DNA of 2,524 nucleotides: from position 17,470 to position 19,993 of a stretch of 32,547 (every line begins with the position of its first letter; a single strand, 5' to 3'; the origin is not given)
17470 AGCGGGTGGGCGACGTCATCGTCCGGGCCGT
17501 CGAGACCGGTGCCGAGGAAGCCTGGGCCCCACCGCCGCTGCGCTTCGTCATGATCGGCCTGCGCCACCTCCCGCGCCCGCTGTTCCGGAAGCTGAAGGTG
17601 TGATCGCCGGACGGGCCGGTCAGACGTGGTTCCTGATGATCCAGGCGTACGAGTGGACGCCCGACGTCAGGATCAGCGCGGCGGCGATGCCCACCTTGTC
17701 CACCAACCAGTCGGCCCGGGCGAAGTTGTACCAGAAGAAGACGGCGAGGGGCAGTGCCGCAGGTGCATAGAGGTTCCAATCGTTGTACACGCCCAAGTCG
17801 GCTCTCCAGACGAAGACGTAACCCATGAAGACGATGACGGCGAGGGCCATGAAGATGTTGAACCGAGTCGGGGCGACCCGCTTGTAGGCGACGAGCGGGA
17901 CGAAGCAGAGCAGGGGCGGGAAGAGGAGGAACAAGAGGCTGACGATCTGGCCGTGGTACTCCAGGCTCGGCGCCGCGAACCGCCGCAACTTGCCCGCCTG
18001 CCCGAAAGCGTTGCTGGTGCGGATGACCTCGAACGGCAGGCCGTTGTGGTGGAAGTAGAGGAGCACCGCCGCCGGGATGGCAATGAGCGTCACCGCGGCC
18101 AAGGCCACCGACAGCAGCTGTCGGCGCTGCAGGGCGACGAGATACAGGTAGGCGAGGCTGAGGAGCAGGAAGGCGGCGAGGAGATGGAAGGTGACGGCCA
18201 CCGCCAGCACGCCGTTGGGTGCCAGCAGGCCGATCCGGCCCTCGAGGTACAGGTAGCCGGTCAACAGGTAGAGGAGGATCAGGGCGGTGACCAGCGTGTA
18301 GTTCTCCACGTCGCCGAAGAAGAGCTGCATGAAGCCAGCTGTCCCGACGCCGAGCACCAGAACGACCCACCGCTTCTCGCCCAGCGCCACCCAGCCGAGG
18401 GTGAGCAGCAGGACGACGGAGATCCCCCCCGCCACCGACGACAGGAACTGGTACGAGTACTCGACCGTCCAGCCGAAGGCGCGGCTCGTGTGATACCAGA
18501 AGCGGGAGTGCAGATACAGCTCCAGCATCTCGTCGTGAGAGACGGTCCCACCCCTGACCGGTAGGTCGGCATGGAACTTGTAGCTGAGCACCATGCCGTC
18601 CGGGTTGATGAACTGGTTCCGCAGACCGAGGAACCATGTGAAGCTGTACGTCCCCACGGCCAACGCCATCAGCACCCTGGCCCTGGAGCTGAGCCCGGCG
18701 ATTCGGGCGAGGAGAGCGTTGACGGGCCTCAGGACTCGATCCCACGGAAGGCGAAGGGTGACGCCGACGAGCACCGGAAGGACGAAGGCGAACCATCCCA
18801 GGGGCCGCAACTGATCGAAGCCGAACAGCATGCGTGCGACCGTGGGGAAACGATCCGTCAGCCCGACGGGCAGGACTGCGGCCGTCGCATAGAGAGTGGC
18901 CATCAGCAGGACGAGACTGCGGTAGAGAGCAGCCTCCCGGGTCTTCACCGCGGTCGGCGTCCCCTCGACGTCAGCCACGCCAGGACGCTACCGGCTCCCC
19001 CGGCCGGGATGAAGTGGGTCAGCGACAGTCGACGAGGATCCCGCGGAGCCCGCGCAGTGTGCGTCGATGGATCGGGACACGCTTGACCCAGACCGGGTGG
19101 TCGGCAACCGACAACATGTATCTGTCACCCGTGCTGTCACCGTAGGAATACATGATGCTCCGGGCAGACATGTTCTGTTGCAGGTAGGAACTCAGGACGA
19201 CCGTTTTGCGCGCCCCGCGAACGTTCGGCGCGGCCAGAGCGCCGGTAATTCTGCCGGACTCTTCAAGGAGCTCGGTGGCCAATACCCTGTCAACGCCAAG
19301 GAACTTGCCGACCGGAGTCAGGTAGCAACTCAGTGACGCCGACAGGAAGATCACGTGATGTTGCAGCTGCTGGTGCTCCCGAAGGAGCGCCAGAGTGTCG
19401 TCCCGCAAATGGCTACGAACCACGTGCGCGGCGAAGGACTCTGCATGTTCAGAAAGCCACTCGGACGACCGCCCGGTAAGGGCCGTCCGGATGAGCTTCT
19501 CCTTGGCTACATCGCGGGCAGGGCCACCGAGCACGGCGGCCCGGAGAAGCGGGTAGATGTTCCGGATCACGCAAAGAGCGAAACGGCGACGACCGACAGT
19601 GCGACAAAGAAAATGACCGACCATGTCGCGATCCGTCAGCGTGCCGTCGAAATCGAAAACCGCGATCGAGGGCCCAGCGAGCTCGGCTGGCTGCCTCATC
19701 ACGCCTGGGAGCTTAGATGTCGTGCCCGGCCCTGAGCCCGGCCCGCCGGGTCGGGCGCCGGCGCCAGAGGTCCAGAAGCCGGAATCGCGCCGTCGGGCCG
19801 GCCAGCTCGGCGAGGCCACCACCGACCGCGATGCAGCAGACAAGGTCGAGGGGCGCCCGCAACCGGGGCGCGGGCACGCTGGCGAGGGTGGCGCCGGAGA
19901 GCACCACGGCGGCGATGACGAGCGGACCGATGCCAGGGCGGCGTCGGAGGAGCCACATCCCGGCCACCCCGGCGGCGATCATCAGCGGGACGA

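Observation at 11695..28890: Compact DPA/Emb arabinan cluster with non-canonical partners: candidate undescribed envelope glycoconjugate pathway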

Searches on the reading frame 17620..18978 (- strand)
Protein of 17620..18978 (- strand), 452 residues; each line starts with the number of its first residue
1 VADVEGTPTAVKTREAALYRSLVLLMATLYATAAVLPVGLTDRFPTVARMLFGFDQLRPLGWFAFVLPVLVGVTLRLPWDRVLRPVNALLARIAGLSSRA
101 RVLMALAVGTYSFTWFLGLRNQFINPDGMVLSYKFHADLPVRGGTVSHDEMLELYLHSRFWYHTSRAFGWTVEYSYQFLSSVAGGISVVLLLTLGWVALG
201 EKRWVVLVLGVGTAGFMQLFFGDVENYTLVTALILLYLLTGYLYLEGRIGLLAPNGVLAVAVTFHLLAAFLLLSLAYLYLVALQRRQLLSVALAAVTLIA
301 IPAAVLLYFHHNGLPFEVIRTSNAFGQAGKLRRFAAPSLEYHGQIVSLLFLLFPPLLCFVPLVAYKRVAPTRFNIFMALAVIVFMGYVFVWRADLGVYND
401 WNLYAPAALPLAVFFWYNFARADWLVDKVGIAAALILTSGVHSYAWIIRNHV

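Call 7: search_protein_families(library=pfam, proteins=[window:17620-18978:-], max_evalue=0.01)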
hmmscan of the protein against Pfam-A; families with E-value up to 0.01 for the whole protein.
window:17620-18978:- (452 aa): 0 families

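Call 9: search_protein_families(library=ncbifam, proteins=[window:17620-18978:-], max_evalue=0.01)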
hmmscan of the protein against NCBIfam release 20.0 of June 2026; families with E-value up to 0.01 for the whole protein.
window:17620-18978:- (452 aa): 0 families

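Call 25: search_protein_families(library=pfam, proteins=[window:17620-18978:-], max_evalue=10)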
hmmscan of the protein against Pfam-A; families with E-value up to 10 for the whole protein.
window:17620-18978:- (452 aa): 0 families

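Call 60: search_protein_representatives(protein=window:17620-18978:-)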
Query: 452 residues. Proteins with E-value up to 0.001 (for the whole library): 806; up to 1e-10: 219; up to 1e-30: 96. The best 150 are listed.
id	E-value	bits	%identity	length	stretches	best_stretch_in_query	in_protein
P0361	3.0e-203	692.4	71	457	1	7-451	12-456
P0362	1.1e-94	334.5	45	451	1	52-451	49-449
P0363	1.1e-81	291.7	43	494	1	13-451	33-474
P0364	3.8e-80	286.7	42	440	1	49-451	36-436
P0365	6.4e-78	279.3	41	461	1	14-451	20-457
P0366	3.8e-77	276.8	39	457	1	12-451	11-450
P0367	3.6e-76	273.5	44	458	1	50-451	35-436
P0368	1.2e-75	271.9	37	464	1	14-452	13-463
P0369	5.8e-75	269.6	39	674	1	15-451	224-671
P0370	7.5e-74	265.9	42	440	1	50-452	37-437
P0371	1.1e-70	255.5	40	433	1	50-451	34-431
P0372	4.2e-69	250.3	40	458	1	15-451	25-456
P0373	1.2e-68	248.8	39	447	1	10-451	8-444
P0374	2.5e-68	247.7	39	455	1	14-451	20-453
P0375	2.8e-68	247.6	38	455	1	33-451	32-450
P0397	4.3e-57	210.7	40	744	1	73-451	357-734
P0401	3.1e-55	204.5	39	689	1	52-451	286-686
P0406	1.4e-52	195.8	38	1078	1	48-452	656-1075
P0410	1.4e-50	189.2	40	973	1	95-451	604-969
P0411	2.7e-50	188.2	35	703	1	14-451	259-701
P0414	7.5e-50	186.8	42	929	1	49-451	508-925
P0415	7.6e-49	183.5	37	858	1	48-451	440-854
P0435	9.6e-43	163.4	36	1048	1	24-451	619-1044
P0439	2.9e-40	155.2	39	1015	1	20-450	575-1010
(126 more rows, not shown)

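Call 61: search_protein_families(library=pfam, proteins=[P0406, P0410, P0414, P0435, P0369, P0397, P0401, P0411, P0415, P0439], max_evalue=0.001)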
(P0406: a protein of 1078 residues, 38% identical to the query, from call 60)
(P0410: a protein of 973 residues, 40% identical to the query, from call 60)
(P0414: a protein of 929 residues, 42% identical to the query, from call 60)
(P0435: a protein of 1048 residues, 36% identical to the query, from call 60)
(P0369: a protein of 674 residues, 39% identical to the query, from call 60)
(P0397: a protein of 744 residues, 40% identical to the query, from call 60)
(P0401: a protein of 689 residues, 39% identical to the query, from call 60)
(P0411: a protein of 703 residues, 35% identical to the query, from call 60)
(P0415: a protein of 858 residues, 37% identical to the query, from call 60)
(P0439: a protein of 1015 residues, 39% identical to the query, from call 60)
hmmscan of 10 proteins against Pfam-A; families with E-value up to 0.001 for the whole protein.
P0406 (1078 aa): 2 families
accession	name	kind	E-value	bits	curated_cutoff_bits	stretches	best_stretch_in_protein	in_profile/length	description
PF07691.17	PA14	-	2.3e-28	99.3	24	2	111-238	3-144/147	PA14 domain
PF10528.15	GLEYA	-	1.1e-05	26.1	26.2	0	151-224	2-86/91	GLEYA domain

P0410 (973 aa): 2 families
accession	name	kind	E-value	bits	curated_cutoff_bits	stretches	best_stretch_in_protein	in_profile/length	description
PF07691.17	PA14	-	1.1e-31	110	24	2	24-142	4-136/147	PA14 domain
PF10528.15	GLEYA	-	2.3e-05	25.1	26.2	0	63-94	2-34/91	GLEYA domain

P0414 (929 aa): 1 family
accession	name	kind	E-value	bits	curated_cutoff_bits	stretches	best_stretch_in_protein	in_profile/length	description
PF07691.17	PA14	-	3.1e-18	66.4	24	1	75-170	36-141/147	PA14 domain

P0435 (1048 aa): 2 families
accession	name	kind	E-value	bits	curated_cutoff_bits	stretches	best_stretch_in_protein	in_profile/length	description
PF07691.17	PA14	-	2.5e-21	76.4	24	2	419-500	2-85/147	PA14 domain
PF10528.15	GLEYA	-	8.1e-05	23.3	26.2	0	149-186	1-39/91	GLEYA domain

P0369 (674 aa): 1 family
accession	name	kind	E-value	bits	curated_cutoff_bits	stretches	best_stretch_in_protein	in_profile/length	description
PF07691.17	PA14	-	5.6e-16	59.1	24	1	45-172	3-141/147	PA14 domain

P0397 (744 aa): 1 family
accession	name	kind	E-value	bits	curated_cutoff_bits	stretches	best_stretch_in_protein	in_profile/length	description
PF07691.17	PA14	-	1.9e-15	57.3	24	1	123-249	2-139/147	PA14 domain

P0401 (689 aa): 0 families

P0411 (703 aa): 0 families

P0415 (858 aa): 1 family
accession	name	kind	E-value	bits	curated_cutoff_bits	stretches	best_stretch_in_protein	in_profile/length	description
PF07691.17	PA14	-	4.2e-11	43.3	24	1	259-336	40-125/147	PA14 domain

P0439 (1015 aa): 1 family
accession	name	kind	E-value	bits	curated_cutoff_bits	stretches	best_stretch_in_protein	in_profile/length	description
PF07691.17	PA14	-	6.6e-25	88.1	24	2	102-227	3-142/147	PA14 domain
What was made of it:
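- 17620..18978 (-): mem452: polytopic membrane protein (at least 10 TM) of an uncharacterised family. Candidate glycan-handling enzyme or transporter of module A. 806 representative homologues (call 60), many fused to N-terminal PA14 carbohydrate-binding domains (call 61).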

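Call 65: search_solved_structures(query=A4, max_evalue=1)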
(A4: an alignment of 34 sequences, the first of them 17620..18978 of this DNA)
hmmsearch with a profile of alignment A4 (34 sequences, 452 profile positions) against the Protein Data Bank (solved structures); distinct sequences matched with E-value up to 1: 1.
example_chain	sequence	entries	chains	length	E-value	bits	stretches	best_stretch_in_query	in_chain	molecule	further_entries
5jxd_A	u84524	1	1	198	0.56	12.4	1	61-143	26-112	Tumor necrosis factor alpha-induced protein 8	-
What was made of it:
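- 17620..18978 (-): No Pfam, NCBIfam or PDB match (calls 7, 9, 65).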

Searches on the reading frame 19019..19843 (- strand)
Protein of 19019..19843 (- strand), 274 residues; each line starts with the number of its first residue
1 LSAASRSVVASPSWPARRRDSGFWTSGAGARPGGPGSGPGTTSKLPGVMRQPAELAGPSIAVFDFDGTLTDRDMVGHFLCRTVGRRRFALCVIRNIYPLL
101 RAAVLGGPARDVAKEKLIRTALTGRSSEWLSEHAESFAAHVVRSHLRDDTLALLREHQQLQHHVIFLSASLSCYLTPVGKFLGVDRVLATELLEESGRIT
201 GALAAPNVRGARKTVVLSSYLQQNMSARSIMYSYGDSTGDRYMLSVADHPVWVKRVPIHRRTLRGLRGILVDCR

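Call 7: search_protein_families(library=pfam, proteins=[window:19019-19843:-], max_evalue=0.01)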
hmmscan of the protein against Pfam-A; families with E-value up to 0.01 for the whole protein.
window:19019-19843:- (274 aa): 2 families
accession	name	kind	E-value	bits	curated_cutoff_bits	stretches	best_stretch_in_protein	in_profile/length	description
PF12710.13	HAD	-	8.4e-31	108.3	27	1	61-244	1-188/189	haloacid dehalogenase-like hydrolase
PF00702.32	Hydrolase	-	0.00077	20.3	26.4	1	61-187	4-140/191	haloacid dehalogenase-like hydrolase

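Call 9: search_protein_families(library=ncbifam, proteins=[window:19019-19843:-], max_evalue=0.01)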
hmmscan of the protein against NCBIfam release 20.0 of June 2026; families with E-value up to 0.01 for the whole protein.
window:19019-19843:- (274 aa): 8 families
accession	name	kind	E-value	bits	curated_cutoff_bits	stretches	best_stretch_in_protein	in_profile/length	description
TIGR01490.1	HAD-SF-IB-hyp1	subfamily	4.6e-31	108.6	98.3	1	60-255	1-198/202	HAD-IB family hydrolase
TIGR01488.1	HAD-SF-IB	subfamily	1.2e-20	74.2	45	1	61-246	2-176/177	HAD-IB family phosphatase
NF052360.1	HolPasePseu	equivalog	4.5e-15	55.9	280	1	114-255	57-199/218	histidinol-phosphatase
NF052359.1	HolPaseNeis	equivalog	7.2e-08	32.4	400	1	121-254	64-201/221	histidinol-phosphatase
TIGR01491.1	HAD-SF-IB-PSPlk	hypoth_equivalog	8.9e-06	25.5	151.9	1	145-252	80-187/201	phosphoserine phosphatase-like hydrolase, archaeal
TIGR00338.1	serB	equivalog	0.00012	21.8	144.15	1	151-249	91-189/219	phosphoserine phosphatase SerB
TIGR01545.1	YfhB_g-proteo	equivalog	0.00028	20.7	259.25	1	60-140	7-88/210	phosphatidylglycerophosphatase C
TIGR01484.1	HAD-SF-IIB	subfamily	0.00086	19.4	41.8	0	61-73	2-14/221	HAD-IIB family hydrolase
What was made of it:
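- Checked: A HAD-IB phosphatase at 19019-19699 (calls 7, 9).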
